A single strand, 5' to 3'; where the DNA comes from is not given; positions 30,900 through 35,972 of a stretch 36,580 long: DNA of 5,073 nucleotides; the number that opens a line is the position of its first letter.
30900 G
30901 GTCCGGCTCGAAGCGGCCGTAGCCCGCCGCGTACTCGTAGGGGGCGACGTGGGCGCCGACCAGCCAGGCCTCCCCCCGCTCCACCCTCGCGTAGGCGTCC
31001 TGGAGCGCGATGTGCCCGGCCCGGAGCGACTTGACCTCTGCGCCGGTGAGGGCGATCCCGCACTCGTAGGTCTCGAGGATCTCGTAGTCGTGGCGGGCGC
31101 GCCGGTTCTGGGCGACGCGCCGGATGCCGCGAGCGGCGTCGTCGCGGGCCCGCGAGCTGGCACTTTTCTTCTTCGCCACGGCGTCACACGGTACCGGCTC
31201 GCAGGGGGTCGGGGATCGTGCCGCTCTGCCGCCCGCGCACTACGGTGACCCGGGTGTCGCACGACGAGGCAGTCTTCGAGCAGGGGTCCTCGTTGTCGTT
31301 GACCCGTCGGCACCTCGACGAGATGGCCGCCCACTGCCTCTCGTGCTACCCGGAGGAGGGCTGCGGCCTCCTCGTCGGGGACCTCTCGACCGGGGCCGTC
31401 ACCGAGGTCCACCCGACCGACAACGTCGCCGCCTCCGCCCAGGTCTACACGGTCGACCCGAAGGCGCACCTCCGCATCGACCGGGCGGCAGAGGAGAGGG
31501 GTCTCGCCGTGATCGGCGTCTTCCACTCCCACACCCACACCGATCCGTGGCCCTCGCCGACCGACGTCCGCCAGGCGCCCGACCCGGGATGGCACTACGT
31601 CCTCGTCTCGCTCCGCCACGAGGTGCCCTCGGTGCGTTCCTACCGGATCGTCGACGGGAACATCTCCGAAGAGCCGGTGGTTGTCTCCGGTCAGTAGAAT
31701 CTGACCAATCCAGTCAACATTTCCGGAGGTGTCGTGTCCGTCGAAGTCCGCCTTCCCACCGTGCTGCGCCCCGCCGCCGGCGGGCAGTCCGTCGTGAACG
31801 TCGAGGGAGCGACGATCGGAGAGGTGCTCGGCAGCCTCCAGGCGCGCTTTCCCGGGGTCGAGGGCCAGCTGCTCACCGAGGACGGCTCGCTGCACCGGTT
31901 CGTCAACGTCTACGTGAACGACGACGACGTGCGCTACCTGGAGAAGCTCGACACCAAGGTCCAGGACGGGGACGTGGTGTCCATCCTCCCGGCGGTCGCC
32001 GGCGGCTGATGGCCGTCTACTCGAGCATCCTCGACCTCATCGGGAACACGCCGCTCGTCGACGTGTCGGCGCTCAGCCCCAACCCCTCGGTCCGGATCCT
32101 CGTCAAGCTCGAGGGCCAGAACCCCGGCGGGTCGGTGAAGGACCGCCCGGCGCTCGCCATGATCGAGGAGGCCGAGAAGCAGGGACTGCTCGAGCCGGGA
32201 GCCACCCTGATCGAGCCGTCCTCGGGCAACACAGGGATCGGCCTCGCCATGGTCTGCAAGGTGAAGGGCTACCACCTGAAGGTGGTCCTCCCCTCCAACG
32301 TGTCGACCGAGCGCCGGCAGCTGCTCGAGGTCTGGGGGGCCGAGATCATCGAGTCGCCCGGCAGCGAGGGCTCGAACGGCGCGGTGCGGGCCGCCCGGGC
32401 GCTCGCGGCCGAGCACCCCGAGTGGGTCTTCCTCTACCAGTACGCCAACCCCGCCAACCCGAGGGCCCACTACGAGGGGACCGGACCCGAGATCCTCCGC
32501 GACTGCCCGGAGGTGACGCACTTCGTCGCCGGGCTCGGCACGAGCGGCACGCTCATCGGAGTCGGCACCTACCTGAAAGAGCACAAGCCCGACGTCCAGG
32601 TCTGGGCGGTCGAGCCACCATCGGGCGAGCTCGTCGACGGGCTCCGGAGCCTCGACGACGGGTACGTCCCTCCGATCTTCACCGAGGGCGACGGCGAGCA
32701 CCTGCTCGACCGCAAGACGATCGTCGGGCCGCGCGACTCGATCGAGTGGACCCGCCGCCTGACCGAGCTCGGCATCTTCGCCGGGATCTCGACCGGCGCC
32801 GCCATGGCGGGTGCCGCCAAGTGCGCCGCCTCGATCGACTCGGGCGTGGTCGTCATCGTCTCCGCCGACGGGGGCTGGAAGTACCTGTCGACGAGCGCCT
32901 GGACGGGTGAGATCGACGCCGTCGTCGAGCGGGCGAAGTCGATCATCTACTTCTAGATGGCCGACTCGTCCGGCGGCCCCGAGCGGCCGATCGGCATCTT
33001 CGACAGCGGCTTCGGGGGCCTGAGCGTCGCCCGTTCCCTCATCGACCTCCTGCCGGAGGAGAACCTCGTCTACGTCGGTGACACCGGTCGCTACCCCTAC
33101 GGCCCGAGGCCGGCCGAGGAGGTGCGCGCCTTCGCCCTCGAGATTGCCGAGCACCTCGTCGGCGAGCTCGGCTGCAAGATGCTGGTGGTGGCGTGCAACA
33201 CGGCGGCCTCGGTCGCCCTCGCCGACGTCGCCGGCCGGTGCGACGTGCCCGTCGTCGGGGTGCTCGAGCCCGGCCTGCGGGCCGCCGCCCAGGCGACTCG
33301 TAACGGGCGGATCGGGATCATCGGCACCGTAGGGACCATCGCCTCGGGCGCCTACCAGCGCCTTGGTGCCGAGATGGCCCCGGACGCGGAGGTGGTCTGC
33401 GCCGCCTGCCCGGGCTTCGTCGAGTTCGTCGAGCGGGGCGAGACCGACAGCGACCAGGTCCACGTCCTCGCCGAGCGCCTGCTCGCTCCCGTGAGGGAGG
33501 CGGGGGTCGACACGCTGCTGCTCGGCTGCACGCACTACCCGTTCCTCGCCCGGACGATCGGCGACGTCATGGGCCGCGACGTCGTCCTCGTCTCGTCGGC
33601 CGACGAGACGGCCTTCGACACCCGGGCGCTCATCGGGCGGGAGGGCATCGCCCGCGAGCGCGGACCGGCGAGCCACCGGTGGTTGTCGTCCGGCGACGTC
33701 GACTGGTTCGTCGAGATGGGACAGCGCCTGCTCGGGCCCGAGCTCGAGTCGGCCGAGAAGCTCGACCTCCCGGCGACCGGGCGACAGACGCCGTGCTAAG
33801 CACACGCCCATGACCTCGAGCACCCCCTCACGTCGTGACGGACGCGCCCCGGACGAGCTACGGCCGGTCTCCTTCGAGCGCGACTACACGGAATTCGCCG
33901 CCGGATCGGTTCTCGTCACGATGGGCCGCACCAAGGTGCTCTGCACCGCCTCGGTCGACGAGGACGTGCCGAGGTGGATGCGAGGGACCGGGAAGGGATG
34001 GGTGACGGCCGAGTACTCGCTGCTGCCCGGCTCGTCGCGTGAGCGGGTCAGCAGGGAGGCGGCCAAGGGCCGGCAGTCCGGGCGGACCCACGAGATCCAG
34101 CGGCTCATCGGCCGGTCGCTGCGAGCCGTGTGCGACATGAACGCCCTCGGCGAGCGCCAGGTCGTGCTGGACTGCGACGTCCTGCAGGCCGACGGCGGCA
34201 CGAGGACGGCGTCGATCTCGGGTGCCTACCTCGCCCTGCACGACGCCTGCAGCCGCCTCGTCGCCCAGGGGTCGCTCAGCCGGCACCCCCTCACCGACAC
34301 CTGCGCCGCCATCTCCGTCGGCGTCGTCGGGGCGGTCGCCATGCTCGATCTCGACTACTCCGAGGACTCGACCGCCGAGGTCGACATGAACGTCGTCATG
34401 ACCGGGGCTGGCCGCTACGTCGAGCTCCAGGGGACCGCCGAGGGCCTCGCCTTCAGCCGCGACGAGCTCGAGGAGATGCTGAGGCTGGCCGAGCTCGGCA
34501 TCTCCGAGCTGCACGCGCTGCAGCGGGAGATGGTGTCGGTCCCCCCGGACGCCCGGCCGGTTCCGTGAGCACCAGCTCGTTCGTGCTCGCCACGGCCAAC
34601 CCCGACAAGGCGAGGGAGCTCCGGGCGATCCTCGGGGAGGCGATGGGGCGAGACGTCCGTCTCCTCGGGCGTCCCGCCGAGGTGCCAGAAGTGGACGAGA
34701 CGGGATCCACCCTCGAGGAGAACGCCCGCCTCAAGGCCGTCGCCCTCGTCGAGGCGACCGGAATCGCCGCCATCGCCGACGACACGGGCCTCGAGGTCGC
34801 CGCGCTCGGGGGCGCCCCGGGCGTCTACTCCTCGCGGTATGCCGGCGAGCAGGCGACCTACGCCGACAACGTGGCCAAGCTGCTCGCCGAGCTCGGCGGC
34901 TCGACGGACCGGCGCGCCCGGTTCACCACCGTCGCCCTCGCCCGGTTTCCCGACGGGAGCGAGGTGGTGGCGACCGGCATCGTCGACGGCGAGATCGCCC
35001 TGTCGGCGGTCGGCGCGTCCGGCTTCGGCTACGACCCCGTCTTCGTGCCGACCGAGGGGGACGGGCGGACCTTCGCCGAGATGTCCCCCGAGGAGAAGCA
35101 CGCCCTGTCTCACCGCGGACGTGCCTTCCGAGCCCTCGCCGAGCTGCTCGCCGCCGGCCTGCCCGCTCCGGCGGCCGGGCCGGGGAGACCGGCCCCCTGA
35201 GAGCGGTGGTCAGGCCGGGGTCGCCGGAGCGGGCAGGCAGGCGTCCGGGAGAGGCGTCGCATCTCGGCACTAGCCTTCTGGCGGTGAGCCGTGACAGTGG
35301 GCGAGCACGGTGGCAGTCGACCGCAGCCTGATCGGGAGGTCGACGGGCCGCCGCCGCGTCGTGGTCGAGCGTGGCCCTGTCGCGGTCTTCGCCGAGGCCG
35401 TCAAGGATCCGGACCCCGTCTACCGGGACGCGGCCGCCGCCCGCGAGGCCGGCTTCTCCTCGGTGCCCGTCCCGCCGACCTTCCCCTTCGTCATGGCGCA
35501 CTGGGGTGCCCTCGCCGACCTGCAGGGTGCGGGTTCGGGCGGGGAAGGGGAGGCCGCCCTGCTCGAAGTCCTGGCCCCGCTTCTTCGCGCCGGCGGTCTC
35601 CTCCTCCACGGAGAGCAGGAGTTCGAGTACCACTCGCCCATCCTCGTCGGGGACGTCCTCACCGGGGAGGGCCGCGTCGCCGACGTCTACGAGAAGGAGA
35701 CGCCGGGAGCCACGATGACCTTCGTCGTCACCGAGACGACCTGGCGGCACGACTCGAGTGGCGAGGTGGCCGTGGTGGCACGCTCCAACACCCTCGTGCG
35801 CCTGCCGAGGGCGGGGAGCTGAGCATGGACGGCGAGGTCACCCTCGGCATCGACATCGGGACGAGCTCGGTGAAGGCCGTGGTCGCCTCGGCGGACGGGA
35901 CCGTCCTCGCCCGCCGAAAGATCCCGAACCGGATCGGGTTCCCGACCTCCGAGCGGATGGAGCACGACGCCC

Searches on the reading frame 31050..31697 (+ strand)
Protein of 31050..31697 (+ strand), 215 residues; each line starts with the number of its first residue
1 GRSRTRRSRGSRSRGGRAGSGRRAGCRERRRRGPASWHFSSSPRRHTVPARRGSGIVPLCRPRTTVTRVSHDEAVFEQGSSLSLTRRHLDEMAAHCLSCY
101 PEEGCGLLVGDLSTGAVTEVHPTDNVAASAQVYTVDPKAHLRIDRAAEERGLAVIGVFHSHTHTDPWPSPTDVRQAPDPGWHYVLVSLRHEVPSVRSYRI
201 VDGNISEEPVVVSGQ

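Call 66: search_protein_families(library=pfam, proteins=[window:31050-31697:+], max_evalue=0.0001)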
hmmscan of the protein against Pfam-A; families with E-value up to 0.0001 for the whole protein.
window:31050-31697:+ (215 aa): 1 family
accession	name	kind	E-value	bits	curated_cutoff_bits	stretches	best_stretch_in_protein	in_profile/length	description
PF14464.11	Prok-JAB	-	3.7e-23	82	25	1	86-200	2-113/114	Prokaryotic homologs of the JAB domain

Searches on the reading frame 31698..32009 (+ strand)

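Call 66: search_protein_families(library=pfam, proteins=[window:31698-32009:+], max_evalue=0.0001)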
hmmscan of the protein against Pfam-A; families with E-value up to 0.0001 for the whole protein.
window:31698-32009:+ (103 aa): 1 family
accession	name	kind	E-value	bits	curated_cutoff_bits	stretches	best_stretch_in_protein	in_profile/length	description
PF02597.26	ThiS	-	6.5e-18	65.5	22.5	1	17-103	1-76/76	ThiS family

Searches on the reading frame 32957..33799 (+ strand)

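Call 66: search_protein_families(library=pfam, proteins=[window:32957-33799:+], max_evalue=0.0001)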
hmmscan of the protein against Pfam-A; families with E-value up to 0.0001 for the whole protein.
window:32957-33799:+ (280 aa): 1 family
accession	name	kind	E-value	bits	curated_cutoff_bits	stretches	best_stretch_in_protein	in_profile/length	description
PF01177.27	Asp_Glu_race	-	4.6e-22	79.3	31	1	28-210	20-199/211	Asp/Glu/Hydantoin racemase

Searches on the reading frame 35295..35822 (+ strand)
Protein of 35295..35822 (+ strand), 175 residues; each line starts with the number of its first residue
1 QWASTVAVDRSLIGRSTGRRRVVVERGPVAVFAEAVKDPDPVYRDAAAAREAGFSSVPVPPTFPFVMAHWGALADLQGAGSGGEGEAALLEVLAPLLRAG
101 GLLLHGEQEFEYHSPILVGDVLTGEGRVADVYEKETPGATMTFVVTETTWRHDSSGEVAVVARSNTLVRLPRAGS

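Call 66: search_protein_families(library=pfam, proteins=[window:35295-35822:+], max_evalue=0.0001)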
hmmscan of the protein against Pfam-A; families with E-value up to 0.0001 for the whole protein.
window:35295-35822:+ (175 aa): 2 families
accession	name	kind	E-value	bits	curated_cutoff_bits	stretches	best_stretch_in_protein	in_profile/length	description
PF13452.11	FAS1_DH_region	-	7e-31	107.5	22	1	11-153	1-124/132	FAS1-like, dehydratase domain region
PF22622.2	MFE-2_hydrat-2_N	-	6.6e-06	26.4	27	1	103-168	67-128/130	MFE-2 hydratase 2 N-terminal domain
